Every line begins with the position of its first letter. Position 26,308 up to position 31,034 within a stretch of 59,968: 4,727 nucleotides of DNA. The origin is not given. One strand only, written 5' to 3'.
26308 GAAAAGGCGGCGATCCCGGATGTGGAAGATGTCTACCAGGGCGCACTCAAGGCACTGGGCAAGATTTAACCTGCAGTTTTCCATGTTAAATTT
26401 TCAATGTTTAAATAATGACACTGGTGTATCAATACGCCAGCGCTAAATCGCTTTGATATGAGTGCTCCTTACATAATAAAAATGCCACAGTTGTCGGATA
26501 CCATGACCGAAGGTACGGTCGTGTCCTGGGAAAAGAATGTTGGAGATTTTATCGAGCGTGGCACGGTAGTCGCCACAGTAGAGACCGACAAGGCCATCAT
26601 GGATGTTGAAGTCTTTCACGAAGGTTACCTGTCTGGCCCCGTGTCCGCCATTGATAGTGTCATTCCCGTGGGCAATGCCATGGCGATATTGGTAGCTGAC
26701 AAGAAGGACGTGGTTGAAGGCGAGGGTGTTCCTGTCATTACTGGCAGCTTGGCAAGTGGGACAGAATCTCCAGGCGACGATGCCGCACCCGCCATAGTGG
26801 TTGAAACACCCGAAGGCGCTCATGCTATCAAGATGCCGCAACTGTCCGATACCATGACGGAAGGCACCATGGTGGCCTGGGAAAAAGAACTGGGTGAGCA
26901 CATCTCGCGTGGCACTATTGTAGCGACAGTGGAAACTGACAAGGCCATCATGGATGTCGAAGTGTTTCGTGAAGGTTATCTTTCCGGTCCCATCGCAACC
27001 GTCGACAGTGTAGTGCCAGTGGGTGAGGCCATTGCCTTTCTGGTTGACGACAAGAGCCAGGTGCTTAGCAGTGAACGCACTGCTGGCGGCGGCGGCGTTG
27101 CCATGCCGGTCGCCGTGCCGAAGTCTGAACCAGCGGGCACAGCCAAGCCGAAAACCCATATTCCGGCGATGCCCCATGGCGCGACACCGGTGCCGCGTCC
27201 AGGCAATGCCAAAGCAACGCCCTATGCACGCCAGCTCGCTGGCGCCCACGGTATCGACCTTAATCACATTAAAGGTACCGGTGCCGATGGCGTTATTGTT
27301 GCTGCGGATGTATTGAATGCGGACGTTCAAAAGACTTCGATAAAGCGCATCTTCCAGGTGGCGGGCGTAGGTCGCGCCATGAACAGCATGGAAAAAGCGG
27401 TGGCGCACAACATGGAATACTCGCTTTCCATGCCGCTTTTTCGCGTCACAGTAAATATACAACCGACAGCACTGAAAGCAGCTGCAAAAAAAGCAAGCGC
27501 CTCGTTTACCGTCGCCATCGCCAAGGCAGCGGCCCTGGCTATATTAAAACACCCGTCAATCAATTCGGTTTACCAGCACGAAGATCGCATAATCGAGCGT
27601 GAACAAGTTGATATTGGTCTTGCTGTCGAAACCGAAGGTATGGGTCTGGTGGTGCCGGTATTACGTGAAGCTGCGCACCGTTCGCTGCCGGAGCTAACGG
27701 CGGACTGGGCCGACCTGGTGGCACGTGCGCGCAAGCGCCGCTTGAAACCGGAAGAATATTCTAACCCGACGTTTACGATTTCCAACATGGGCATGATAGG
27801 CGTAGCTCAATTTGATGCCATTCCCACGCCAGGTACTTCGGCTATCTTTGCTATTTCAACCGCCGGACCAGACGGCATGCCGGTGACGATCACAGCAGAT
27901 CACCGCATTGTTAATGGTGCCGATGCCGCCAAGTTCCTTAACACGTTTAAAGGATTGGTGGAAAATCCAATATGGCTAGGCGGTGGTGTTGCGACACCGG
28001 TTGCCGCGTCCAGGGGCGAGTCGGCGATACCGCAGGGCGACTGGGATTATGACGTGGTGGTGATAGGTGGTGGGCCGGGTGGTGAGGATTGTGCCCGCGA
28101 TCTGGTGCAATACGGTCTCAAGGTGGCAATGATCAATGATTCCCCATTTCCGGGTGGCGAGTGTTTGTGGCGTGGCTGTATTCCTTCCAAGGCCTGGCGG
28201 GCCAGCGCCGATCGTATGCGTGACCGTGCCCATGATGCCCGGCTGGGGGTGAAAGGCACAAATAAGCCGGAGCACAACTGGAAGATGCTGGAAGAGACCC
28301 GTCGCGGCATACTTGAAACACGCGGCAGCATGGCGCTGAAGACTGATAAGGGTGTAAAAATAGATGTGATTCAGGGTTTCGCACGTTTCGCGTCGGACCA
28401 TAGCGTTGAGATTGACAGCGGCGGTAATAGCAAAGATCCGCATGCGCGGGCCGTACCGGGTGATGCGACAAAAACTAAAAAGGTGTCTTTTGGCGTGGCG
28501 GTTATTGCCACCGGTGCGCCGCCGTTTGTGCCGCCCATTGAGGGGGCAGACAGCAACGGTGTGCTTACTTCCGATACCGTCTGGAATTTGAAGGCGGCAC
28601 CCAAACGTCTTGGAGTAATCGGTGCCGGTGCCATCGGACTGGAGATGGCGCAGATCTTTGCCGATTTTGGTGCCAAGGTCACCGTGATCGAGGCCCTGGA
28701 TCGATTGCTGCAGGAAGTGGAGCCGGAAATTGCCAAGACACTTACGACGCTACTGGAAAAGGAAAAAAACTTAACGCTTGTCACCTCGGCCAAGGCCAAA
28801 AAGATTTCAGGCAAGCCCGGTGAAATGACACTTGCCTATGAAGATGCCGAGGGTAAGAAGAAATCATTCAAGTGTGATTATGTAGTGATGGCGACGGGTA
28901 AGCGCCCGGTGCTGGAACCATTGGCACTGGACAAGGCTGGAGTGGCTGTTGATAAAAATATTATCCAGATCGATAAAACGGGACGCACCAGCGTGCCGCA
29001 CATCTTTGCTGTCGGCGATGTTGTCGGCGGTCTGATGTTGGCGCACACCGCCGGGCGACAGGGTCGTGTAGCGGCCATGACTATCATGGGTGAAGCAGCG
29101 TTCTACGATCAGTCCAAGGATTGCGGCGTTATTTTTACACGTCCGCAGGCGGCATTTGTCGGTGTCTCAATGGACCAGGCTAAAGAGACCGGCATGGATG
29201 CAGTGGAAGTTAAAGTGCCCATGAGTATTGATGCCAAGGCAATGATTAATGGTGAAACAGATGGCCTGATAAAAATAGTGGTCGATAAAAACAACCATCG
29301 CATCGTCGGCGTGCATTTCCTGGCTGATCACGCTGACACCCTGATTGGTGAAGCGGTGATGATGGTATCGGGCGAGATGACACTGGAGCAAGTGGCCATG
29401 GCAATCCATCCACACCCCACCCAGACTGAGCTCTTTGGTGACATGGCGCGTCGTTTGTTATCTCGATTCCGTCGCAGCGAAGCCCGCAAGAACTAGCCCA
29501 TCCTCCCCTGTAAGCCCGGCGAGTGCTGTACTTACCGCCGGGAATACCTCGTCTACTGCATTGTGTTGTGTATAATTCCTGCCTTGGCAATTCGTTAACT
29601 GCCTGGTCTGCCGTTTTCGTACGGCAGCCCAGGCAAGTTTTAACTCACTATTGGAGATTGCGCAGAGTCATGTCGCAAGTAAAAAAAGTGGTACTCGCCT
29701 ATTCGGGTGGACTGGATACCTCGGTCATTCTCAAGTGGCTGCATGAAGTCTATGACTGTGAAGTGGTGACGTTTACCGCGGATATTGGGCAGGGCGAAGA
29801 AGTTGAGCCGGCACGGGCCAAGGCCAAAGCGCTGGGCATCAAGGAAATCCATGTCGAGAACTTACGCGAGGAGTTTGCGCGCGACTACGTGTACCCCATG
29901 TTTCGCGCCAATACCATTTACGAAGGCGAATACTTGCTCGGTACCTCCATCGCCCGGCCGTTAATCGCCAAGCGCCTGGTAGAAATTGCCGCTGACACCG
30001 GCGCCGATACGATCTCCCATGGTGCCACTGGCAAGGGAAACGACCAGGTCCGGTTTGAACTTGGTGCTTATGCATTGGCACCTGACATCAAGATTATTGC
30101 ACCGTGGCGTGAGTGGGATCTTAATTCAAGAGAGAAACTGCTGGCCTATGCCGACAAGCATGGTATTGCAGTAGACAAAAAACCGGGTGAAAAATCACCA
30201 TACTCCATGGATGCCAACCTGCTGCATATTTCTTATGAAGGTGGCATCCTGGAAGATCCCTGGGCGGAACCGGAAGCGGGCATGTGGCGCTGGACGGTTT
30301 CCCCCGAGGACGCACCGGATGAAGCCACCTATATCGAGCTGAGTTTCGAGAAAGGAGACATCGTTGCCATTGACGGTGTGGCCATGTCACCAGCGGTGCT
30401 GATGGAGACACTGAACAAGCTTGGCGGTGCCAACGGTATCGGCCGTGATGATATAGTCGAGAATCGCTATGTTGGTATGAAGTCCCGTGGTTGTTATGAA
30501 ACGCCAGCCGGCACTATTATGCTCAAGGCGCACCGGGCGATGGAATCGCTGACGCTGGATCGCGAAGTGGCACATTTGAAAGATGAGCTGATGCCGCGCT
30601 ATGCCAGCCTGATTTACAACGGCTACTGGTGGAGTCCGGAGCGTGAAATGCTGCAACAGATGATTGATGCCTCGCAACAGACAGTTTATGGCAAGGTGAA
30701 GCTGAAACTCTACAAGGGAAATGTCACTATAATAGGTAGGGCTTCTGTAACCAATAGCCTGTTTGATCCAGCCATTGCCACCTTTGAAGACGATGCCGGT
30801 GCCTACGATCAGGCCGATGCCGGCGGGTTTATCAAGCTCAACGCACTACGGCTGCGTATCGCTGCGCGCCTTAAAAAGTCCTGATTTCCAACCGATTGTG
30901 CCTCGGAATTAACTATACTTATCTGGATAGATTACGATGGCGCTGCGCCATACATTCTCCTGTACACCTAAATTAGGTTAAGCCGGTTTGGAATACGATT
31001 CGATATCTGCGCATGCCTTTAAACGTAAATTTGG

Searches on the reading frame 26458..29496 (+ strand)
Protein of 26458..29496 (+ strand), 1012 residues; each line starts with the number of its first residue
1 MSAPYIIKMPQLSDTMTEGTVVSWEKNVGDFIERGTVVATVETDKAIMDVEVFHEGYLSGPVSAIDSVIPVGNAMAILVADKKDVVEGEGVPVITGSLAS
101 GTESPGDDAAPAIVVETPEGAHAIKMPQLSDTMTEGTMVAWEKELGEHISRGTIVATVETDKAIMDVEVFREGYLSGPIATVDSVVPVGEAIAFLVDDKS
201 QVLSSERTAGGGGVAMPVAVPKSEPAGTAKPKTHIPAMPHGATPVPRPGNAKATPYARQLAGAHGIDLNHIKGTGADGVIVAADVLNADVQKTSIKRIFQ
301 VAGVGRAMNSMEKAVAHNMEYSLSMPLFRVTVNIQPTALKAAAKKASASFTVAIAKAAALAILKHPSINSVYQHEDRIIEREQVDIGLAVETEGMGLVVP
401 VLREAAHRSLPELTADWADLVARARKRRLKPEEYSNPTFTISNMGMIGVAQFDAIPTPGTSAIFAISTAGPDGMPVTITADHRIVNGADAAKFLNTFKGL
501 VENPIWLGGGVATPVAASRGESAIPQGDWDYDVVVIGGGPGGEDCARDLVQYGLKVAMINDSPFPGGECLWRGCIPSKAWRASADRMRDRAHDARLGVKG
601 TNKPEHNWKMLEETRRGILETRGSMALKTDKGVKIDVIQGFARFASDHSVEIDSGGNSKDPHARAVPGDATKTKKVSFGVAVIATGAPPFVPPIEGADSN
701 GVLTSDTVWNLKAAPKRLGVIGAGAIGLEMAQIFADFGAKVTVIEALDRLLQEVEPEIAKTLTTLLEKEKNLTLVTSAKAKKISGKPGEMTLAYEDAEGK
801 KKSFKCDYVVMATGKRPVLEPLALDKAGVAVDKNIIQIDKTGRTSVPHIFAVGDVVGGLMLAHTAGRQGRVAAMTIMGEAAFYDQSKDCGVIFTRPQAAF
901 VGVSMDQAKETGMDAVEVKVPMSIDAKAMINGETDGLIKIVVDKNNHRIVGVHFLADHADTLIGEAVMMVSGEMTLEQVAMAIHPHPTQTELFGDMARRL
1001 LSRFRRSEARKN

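Call 44: search_protein_families(library=pfam, proteins=[window:26458-29496:+])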
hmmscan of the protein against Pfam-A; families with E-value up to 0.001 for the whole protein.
window:26458-29496:+ (1012 aa): 21 families
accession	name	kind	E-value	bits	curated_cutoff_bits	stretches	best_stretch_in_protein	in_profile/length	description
PF07992.20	Pyr_redox_2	-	4.7e-67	226.9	26.1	1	531-869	1-291/291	Pyridine nucleotide-disulphide oxidoreductase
PF00198.28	2-oxoacid_dh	-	1.1e-48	166.1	23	1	307-505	8-228/232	2-oxoacid dehydrogenases acyltransferase (catalytic domain)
PF02852.28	Pyr_redox_dim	-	5.8e-28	97.7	25.3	1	890-996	3-109/110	Pyridine nucleotide-disulphide oxidoreductase, dimerisation domain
PF00364.28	Biotin_lipoyl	-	3e-23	81.9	22.1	2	123-193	2-71/73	Biotin-requiring enzyme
PF00070.33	Pyr_redox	-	1.2e-21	77.4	22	1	717-788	1-71/82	Pyridine nucleotide-disulphide oxidoreductase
PF13738.12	Pyr_redox_3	-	1.8e-13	50.9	30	1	680-853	127-305/305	Pyridine nucleotide-disulphide oxidoreductase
PF02817.22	E3_binding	-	2.3e-12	47.3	23.7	1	252-286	2-36/36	e3 binding domain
PF02737.24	3HCDH_N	-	1.6e-07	31.9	22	1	718-783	2-67/180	3-hydroxyacyl-CoA dehydrogenase, NAD binding domain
PF13241.12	NAD_binding_7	-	4.5e-07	30.8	22.1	0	711-747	3-39/104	Putative NAD(P)-binding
PF02826.25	2-Hacid_dh_C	-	1.2e-06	28.4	25.1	1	713-778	34-101/178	D-isomer specific 2-hydroxyacid dehydrogenase, NAD binding domain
PF12831.13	FAD_oxidored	-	9.2e-06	25.6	27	1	532-568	1-37/416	FAD dependent oxidoreductase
PF13450.12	NAD_binding_8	-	1e-05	26.1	21.9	0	720-750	1-31/68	NAD(P)-binding Rossmann-like domain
PF01946.23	Thi4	-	1e-05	25.4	26.2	0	531-573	18-60/235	Thi4 family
PF03486.20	HI0933_like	-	1.1e-05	25.4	50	0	532-565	2-35/244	HI0933-like protein Rossmann domain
PF01134.28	GIDA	-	1.3e-05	24.8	22.1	0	532-579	1-45/391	Glucose inhibited division protein A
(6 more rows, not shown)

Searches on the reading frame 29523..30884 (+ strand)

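Call 44: search_protein_families(library=pfam, proteins=[window:29523-30884:+])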
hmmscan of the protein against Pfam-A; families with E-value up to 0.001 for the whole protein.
window:29523-30884:+ (453 aa): 4 families
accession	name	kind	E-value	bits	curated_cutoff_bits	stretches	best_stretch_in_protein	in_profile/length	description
PF20979.2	Arginosuc_syn_C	-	1.4e-78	263.9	27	1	227-446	1-218/219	Arginosuccinate synthase C-terminal domain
PF00764.25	Arginosuc_synth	-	6.8e-64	215.2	27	1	55-215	1-161/162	Arginosuccinate synthase N-terminal HUP domain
PF24167.1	DUF7411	-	6.1e-06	26.4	28.7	1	55-127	2-71/194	Family of unknown function (DUF7411)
PF00733.27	Asn_synthase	-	6.2e-05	23.3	21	1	50-121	14-87/354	Asparagine synthase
